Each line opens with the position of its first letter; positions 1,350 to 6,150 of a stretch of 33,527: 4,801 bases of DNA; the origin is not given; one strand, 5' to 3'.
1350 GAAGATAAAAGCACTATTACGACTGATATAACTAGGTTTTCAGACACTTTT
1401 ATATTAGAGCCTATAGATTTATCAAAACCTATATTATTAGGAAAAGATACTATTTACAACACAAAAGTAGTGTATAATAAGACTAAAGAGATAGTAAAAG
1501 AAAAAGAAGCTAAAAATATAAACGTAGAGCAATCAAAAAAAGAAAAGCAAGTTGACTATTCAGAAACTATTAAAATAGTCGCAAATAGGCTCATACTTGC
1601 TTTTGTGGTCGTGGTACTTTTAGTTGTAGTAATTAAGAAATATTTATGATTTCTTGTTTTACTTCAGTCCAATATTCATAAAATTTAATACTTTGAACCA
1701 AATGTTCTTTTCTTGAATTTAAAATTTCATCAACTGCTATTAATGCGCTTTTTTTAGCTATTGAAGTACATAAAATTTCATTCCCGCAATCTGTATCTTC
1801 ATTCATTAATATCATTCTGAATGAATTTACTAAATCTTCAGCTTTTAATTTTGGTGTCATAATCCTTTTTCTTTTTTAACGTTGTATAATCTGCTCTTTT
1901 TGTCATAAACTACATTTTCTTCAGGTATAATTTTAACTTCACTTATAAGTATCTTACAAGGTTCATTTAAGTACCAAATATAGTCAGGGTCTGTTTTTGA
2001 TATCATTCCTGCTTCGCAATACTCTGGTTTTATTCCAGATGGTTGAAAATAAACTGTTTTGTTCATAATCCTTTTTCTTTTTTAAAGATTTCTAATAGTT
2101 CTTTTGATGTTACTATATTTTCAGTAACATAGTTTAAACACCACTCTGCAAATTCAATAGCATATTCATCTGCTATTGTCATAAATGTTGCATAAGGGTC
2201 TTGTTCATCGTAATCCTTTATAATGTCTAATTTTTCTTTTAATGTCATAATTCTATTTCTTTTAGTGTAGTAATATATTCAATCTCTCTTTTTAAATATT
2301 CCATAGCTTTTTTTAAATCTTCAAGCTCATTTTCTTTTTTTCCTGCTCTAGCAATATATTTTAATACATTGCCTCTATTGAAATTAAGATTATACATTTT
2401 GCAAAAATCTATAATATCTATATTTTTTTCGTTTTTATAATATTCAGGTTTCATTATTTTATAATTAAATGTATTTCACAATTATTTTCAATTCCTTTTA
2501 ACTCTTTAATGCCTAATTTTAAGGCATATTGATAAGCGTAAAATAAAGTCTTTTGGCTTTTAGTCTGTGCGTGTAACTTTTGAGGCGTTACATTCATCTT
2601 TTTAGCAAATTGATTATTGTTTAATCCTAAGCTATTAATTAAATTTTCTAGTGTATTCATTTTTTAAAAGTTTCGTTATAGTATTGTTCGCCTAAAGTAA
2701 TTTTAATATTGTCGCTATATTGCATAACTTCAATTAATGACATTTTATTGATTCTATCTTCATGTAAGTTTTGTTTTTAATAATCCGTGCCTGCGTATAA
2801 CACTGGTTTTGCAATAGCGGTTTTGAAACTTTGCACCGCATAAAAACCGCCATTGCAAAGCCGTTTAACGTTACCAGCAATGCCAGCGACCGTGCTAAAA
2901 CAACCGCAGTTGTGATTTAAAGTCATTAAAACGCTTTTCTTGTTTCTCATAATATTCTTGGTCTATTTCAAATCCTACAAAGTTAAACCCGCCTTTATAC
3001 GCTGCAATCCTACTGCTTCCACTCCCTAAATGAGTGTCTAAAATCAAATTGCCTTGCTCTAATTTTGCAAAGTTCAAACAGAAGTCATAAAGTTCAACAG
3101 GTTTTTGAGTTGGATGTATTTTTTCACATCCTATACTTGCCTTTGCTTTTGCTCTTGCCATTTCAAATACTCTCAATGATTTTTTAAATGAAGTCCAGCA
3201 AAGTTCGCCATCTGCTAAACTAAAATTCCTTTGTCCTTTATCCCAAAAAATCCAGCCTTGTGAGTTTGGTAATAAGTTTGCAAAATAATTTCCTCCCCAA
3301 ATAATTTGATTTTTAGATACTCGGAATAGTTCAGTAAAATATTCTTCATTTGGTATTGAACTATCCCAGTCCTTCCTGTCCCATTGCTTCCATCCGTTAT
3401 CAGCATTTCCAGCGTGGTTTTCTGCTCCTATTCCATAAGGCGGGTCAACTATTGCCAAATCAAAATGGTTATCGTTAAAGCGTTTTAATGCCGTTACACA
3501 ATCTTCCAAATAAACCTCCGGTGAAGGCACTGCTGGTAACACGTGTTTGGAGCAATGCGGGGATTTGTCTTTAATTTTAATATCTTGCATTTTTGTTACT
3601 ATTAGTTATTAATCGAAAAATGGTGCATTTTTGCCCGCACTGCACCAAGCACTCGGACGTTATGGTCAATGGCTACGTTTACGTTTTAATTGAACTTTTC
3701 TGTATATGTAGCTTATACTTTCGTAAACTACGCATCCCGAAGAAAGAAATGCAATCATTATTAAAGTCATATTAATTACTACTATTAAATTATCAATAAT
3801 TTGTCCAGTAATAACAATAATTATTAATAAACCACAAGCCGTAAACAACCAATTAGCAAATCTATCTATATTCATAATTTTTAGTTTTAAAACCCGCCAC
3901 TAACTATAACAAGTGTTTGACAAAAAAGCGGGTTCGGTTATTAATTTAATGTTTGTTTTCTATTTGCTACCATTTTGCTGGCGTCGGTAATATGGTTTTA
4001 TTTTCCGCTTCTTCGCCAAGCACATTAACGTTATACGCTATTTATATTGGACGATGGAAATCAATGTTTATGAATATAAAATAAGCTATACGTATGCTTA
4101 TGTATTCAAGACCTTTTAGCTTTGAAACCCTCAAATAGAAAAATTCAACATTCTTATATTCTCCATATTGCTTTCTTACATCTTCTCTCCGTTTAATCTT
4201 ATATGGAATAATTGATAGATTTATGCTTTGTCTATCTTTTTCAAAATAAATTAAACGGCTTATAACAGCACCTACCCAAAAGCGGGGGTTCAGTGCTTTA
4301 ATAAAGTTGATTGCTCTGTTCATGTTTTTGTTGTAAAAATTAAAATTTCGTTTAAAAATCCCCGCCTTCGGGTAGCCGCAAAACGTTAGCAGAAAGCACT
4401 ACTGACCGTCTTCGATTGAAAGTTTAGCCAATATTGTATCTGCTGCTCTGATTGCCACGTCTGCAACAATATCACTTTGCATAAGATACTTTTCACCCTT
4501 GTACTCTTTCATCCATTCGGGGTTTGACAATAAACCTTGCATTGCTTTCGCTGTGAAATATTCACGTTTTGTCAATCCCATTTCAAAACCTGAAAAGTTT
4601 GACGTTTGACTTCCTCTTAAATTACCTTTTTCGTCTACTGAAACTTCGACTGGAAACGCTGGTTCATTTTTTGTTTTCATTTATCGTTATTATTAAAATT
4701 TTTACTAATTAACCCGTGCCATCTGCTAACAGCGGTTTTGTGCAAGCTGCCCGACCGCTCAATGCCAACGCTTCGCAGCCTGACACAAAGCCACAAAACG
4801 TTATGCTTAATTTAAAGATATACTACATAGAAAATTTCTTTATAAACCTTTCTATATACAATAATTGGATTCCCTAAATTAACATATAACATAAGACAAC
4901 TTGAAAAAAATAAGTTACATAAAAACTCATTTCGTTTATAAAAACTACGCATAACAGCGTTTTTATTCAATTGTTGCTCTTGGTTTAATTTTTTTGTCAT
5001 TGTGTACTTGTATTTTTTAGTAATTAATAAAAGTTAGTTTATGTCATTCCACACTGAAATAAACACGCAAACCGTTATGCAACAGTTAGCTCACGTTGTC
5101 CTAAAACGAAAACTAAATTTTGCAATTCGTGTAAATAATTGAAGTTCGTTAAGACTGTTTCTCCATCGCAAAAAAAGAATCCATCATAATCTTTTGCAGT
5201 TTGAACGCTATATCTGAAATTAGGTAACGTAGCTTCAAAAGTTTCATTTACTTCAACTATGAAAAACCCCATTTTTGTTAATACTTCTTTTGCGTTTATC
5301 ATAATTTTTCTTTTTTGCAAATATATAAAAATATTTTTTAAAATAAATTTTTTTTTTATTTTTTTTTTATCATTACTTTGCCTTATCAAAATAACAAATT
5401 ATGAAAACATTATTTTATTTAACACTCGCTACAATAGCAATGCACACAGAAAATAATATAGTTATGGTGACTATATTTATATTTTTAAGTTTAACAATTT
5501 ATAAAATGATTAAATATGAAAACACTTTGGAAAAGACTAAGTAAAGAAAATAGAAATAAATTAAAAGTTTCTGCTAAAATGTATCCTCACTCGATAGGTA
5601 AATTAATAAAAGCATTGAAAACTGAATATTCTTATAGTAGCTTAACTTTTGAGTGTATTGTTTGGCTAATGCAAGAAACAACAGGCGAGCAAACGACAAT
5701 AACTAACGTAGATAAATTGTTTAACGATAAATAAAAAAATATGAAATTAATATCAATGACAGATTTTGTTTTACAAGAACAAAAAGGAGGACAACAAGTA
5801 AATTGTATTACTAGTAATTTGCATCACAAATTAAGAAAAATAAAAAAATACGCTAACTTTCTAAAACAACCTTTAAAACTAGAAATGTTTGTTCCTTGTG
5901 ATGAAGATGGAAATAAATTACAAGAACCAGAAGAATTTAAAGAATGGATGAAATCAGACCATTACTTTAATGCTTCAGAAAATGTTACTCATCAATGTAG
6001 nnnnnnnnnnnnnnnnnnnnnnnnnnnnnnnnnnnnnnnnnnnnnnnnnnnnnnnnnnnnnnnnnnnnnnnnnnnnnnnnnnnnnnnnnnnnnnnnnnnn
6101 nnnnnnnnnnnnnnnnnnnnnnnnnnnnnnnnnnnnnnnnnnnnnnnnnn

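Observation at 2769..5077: Conserved box-plus-hairpin cassette after the stop codon of six consecutive leftward genes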

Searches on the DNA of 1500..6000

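Call 26: search_rna_families(source=window, start=1500, end=6000, threshold=evalue, max_evalue=1)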
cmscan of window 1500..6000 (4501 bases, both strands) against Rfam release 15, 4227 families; matches with E-value up to 1: 1.
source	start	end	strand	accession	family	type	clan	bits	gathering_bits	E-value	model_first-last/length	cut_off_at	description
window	5049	5195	-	RF00002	5_8S_rRNA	Gene; rRNA;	CL00112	15.3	42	0.92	1-154/154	no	5.8S ribosomal RNA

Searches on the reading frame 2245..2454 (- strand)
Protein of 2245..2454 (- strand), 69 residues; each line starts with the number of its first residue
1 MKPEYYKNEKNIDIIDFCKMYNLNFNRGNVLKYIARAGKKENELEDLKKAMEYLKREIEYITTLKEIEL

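Call 39: search_protein_families(library=pfam, max_evalue=0.01, proteins=[window:2245-2454:-])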
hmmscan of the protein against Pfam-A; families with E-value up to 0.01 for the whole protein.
window:2245-2454:- (69 aa): 1 family
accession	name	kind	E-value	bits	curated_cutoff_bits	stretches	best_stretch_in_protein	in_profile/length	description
PF11753.13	DUF3310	-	1.6e-13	50.9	24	1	2-55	3-60/60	Protein of unknwon function (DUF3310)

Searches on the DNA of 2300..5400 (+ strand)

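Call 7: search_dna_similar(query=window:2300-5400:+, collection=phages, mode=distant, max_rows=30)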
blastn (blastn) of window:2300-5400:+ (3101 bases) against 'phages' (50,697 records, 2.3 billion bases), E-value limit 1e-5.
Records with a match: 51; places in all: 67; records where one place covers at least 80% of the query: 0.
Best place of each record, by identity: 90-95% 6; 80-90% 14; 60-80% 31.
By first word of the organism name: Flavobacterium 29; Streptococcus 16; Bacteroides 3; Nonlabens 2; Tenacibaculum 1.
By host as written in the record: Flavobacterium sp. LMO9 19; Flavobacterium sp. LMO6 6; Flavobacterium sp. 2; Flavobacterium psychrophilum A2 2; - 2; Persicivirga sp. IMCC12024 2; Streptococcus dysgalactiae subsp. equisimilis NS3396 2; Streptococcus oralis ATCC_49296 2; and 13 more.
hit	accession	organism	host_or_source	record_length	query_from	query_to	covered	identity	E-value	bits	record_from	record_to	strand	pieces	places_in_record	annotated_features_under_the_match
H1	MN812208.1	Flavobacterium phage vB_FspS_hemulen6-1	Flavobacterium sp. LMO6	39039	571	2779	27%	90.4%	0e+0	1143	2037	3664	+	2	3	DNA methyltransferase (x2)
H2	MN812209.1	Flavobacterium phage vB_FspS_hemulen6-2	Flavobacterium sp. LMO6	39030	571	2779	27%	90.4%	0e+0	1143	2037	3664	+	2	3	DNA methyltransferase (x2)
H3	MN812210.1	Flavobacterium phage vB_FspS_hemulen9-1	Flavobacterium sp. LMO9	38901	571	2779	27%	90.4%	0e+0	1143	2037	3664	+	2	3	DNA methyltransferase (x2)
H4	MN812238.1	Flavobacterium phage vB_FspS_stinky9-1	Flavobacterium sp. LMO9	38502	571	2779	27%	90.4%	0e+0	1143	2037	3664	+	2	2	DNA methyltransferase (x2)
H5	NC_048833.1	Flavobacterium phage vB_FspS_hemulen6-1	Flavobacterium sp. LMO6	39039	571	2779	27%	90.4%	0e+0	1143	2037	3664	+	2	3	DNA methyltransferase (x2)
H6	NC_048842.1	Flavobacterium phage vB_FspS_stinky9-1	Flavobacterium sp. LMO9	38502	571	2779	27%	90.4%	0e+0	1143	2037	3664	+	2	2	DNA methyltransferase (x2)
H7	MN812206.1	Flavobacterium phage vB_FspS_filifjonk9-1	Flavobacterium sp. LMO9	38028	565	1242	22%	74.0%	2e-110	407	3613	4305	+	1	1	DNA methyltransferase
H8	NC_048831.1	Flavobacterium phage vB_FspS_filifjonk9-1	Flavobacterium sp. LMO9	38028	565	1242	22%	74.0%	2e-110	407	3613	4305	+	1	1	methyltransferase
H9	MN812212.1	Flavobacterium phage vB_FspS_lillamy9-1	Flavobacterium sp. LMO9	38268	939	1174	8%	71.7%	9e-20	106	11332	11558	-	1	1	DNA methyltransferase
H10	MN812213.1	Flavobacterium phage vB_FspS_lillamy9-2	Flavobacterium sp. LMO9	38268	939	1174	8%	71.7%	9e-20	106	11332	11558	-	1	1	DNA methyltransferase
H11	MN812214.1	Flavobacterium phage vB_FspS_lillamy9-3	Flavobacterium sp. LMO9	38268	939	1174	8%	71.7%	9e-20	106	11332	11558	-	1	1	DNA methyltransferase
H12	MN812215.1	Flavobacterium phage vB_FspS_lillamy9-4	Flavobacterium sp. LMO9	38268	939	1174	8%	71.7%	9e-20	106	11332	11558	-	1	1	DNA methyltransferase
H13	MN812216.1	Flavobacterium phage vB_FspS_lillamy9-5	Flavobacterium sp. LMO9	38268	939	1174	8%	71.7%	9e-20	106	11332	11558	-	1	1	DNA methyltransferase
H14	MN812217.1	Flavobacterium phage vB_FspS_lillamy9-6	Flavobacterium sp. LMO9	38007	939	1174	8%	71.7%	9e-20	106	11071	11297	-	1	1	DNA methyltransferase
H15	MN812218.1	Flavobacterium phage vB_FspS_lillamy9-7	Flavobacterium sp. LMO9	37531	939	1174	8%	71.7%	9e-20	106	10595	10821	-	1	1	DNA methyltransferase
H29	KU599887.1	Flavobacterium phage 2A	Flavobacterium psychrophilum A2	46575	2653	2780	4%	78.2%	6e-16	93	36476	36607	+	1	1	hypothetical protein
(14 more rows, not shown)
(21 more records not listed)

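Call 8: get_annotated_region(hit=H1, flank=4000)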
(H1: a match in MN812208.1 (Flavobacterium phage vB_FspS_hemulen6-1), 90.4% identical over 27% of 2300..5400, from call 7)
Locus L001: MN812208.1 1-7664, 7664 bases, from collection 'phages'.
description: Flavobacterium phage vB_FspS_hemulen6-1, complete genome.
organism: Flavobacterium phage vB_FspS_hemulen6-1 (NCBI taxid 2686247)
taxonomy: Viruses; Duplodnaviria; Heunggongvirae; Uroviricota; Caudoviricetes; Lillamyvirus; Lillamyvirus hemulen
host: Flavobacterium sp. LMO6; source: -; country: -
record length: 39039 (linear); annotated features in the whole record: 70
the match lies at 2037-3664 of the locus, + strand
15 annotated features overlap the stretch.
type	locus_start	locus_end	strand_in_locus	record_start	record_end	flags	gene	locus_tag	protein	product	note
CDS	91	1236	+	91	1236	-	-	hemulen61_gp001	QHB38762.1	hypothetical protein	annotation based on sequence similarity to NCBI RLD25781.1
CDS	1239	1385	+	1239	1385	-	-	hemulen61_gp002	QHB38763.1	hypothetical protein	-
CDS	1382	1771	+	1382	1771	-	-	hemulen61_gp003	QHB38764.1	hypothetical protein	-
CDS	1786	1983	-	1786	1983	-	-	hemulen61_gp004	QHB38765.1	hypothetical protein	-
CDS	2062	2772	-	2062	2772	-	-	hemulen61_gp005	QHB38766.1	DNA methyltransferase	annotation based on sequence similarity to NCBI WP_103727088.1 and Pfam PF01555.17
CDS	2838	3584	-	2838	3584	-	-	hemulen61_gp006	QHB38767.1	DNA methyltransferase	annotation based on sequence similarity to NCBI WP_137904827.1 and Pfam PF00145.16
CDS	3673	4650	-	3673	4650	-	-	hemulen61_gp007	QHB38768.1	DNA methyltransferase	annotation based on sequence similarity to NCBI QDP50417.1 and Pfam PF01555.17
CDS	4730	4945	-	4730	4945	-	-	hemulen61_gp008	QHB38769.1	hypothetical protein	annotation based on sequence similarity to NCBI RZL47071.1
CDS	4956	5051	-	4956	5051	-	-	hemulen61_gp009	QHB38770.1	hypothetical protein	-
CDS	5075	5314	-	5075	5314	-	-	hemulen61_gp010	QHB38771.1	hypothetical protein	-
CDS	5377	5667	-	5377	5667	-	-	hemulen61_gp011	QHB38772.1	helix-turn-helix transcriptional regulator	annotation based on sequence similarity to NCBI WP_076451368.1 and Pfam PF01381.21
CDS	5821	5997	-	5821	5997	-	-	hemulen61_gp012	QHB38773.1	hypothetical protein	-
CDS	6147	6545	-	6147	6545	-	-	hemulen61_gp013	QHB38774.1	hypothetical protein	annotation based on sequence similarity to NCBI WP_134391823.1 and Pfam PF06006.11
CDS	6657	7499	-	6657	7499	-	-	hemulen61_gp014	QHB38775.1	DNA methyltransferase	annotation based on sequence similarity to NCBI AXF38279.1 and Pfam PF01555.17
CDS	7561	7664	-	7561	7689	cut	-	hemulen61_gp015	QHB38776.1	hypothetical protein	-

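Call 94: get_annotated_region(hit=H29, flank=9000)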
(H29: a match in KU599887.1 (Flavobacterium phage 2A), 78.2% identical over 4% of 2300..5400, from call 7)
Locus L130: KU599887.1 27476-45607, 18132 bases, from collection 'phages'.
description: Flavobacterium phage 2A, complete genome.
organism: Flavobacterium phage 2A (NCBI taxid 1792273)
taxonomy: Viruses; Duplodnaviria; Heunggongvirae; Uroviricota; Caudoviricetes; Duneviridae; Unahavirus; Unahavirus uv2A
host: Flavobacterium psychrophilum A2; source: -; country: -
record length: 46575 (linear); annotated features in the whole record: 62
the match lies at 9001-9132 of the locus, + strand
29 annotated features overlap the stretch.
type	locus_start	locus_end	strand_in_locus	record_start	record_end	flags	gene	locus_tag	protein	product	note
CDS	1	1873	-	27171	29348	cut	-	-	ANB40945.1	hypothetical protein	-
CDS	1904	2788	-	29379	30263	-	-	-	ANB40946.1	protease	-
CDS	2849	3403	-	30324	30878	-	-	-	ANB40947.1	hypothetical protein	-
CDS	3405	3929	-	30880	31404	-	-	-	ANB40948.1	N-acetylmuramoyl-L-alanine amidase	-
CDS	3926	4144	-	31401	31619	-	-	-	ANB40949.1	hypothetical protein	-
CDS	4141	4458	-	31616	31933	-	-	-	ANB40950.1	hypothetical protein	-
CDS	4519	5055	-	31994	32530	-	-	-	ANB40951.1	hypothetical protein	-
CDS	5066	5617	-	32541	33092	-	-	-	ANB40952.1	hypothetical protein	-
misc_feature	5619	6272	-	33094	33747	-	-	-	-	-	similar to hypothetical protein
CDS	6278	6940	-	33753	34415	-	-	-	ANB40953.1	hypothetical protein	-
CDS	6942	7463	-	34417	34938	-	-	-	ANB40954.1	hypothetical protein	-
CDS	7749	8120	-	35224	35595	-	-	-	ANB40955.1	hypothetical protein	-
CDS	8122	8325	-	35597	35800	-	-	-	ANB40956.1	hypothetical protein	-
CDS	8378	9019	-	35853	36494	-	-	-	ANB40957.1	hypothetical protein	-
CDS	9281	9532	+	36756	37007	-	-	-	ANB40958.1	hypothetical protein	-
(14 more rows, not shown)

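Call 95: search_with_rna_model(model_id=R2, sources=[L130, L044, L002, L003, L004, L022, L019, L006, L043, L036, L042, L039], max_evalue=0.001)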
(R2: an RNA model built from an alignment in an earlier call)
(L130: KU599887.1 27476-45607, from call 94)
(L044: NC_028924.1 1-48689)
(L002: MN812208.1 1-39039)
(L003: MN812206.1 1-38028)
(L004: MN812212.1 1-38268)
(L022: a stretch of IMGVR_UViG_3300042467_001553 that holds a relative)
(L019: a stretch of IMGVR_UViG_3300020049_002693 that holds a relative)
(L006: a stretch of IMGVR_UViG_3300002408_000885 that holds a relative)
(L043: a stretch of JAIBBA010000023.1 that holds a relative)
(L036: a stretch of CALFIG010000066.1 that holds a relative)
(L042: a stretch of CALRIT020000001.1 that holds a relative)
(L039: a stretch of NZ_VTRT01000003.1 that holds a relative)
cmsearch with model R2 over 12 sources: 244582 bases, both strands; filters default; matches with E-value up to 0.001: 96.
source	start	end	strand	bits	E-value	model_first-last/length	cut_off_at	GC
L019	5288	5437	-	103.4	9.1e-24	1-150/150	no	0.36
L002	7415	7564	-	93.7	2.4e-21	1-150/150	no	0.37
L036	5634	5782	+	91.9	6.9e-21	1-150/150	no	0.43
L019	4224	4374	-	88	6.9e-20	1-150/150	no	0.39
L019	1926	2074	-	85.9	2.3e-19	1-150/150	no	0.38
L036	5268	5418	+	84.3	5.9e-19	1-150/150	no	0.38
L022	4272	4423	+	83.2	1.1e-18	1-150/150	no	0.41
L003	8177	8326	-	79.6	9e-18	1-150/150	no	0.35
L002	2692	2840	-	74.1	2.2e-16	1-150/150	no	0.4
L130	10579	10728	-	73.9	2.5e-16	1-150/150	no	0.37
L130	10244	10393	-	72.2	6.7e-16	1-150/150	no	0.48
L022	1352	1500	+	70.9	1.4e-15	1-150/150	no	0.4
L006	6671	6819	+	70.9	1.4e-15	1-150/150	no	0.4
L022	6307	6454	+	70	2.3e-15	1-150/150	no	0.29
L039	4819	4969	-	68.9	4.4e-15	1-150/150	no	0.46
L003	4289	4440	-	67.3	1.1e-14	1-150/150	no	0.38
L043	1520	1667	-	67.2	1.2e-14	1-150/150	no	0.39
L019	3414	3564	-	67.1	1.3e-14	1-150/150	no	0.37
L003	5160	5303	-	64.5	5.6e-14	1-150/150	no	0.36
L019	1055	1194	-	63.8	8.7e-14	1-150/150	no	0.33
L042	5571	5721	-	63.7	9.3e-14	1-150/150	no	0.38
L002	4584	4737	-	62.9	1.4e-13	1-150/150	no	0.36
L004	4087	4240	-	62.9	1.4e-13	1-150/150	no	0.36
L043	2804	2940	-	62.9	1.4e-13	1-150/150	no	0.39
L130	11371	11521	-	59.6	9.5e-13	1-150/150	no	0.41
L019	6145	6294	-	57.8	2.8e-12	1-150/150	no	0.33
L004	7663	7757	-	56.9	4.7e-12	1-150/150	no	0.42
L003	3075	3226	-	52.5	6e-11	1-150/150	no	0.29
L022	2972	3121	+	52.3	6.9e-11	1-150/150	no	0.36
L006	8291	8440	+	52.3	6.9e-11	1-150/150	no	0.36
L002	3524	3675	-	51.8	8.9e-11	1-150/150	no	0.3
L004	6942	7029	-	51.1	1.3e-10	1-150/150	no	0.38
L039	5214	5362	-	51.1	1.4e-10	1-150/150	no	0.39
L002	7702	7852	-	50.2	2.3e-10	1-150/150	no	0.37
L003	8464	8614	-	50.2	2.3e-10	1-150/150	no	0.37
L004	5941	6091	-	50.2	2.4e-10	1-150/150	no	0.29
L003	1933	2075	-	49.9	2.8e-10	1-150/150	no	0.32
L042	3266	3362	-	49.7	3.1e-10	1-150/150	no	0.48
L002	8585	8736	-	48.9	5e-10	1-150/150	no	0.32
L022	5130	5221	+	48.9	5e-10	1-150/150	no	0.4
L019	4587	4738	-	48.2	7.3e-10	1-150/150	no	0.32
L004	3062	3178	-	48.1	7.9e-10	1-150/150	no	0.46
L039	5951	6050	-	47.6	1.1e-09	1-150/150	no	0.49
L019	2981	3131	-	47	1.4e-09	1-150/150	no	0.34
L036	4587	4687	+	46.3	2.2e-09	1-150/150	no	0.55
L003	9236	9385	-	46.1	2.5e-09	1-150/150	no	0.3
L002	5734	5821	-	45.7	3.1e-09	1-150/150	no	0.39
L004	5237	5324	-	45.7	3.1e-09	1-150/150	no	0.39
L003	7336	7433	-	45.1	4.5e-09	1-150/150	no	0.42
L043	7551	7649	-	44.9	5e-09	1-150/150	no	0.53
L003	6056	6197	-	43.8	9.3e-09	1-150/150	no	0.35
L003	2743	2859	-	42.2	2.4e-08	1-150/150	no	0.39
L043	363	476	-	41.2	4.3e-08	1-150/150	no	0.51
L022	6611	6683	+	41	4.9e-08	1-150/150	no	0.34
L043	3950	4061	-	41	4.9e-08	1-150/150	no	0.37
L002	4947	5089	-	40.9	5.2e-08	1-150/150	no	0.28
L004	4450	4592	-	40.9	5.2e-08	1-150/150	no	0.28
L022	3323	3423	+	40.8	5.5e-08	1-150/150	no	0.53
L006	8642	8742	+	40.8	5.5e-08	1-150/150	no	0.53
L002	6573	6671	-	40.4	6.9e-08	1-150/150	no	0.42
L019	2626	2724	-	40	8.7e-08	1-150/150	no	0.41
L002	8943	9092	-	39.9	9.3e-08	1-150/150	no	0.29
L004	7964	8113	-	39.9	9.3e-08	1-150/150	no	0.29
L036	4035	4184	+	39.8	9.9e-08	1-150/150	no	0.38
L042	4877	4977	-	38.9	1.6e-07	1-150/150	no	0.51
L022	5844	5915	+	38.5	2.1e-07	1-150/150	no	0.24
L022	3814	3885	+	38.4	2.2e-07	1-150/150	no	0.31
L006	9133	9204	+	38.4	2.2e-07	1-150/150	no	0.31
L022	4635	4706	+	38.1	2.6e-07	1-150/150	no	0.32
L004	2243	2394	-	36.9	5.1e-07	1-150/150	no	0.28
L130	9000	9131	-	36.1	8.3e-07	12-139/150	no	0.33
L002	8181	8268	-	35.9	9e-07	1-150/150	no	0.38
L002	9318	9471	-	35.7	1.1e-06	1-150/150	no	0.31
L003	9611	9764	-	35.7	1.1e-06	1-150/150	no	0.31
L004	8339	8492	-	35.7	1.1e-06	1-150/150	no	0.31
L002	9796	9946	-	35.6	1.1e-06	1-150/150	no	0.36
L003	10089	10239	-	35.6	1.1e-06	1-150/150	no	0.36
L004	8817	8967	-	35.6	1.1e-06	1-150/150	no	0.36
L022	1919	2068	+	35.1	1.5e-06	1-150/150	no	0.3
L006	7238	7387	+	35.1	1.5e-06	1-150/150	no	0.3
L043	6709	6809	-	34.6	2e-06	1-150/150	no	0.5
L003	3487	3634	-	34.6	2e-06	1-150/150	no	0.26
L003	8943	9029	-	34.3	2.3e-06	1-150/150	no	0.33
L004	6515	6613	-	34.3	2.4e-06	1-150/150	no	0.36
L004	5503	5652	-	33.4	3.9e-06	1-150/150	no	0.26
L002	6000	6149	-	33.4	4.1e-06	1-150/150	no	0.26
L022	1046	1157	+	33.2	4.3e-06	1-150/150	no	0.46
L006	6365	6476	+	33.2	4.3e-06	1-150/150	no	0.46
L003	6551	6703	-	30.8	1.8e-05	1-150/150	no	0.33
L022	2227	2329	+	29.3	4.2e-05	1-150/150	no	0.22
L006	7546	7648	+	29.3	4.2e-05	1-150/150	no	0.22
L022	2634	2772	+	29.3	4.3e-05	1-150/150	no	0.2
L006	7953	8091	+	29.3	4.3e-05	1-150/150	no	0.2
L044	38023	38102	-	27.8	0.0001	1-150/150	no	0.35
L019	5691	5840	-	26.2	0.00025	1-150/150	no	0.33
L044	29996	30068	-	24.9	0.00056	1-150/150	no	0.38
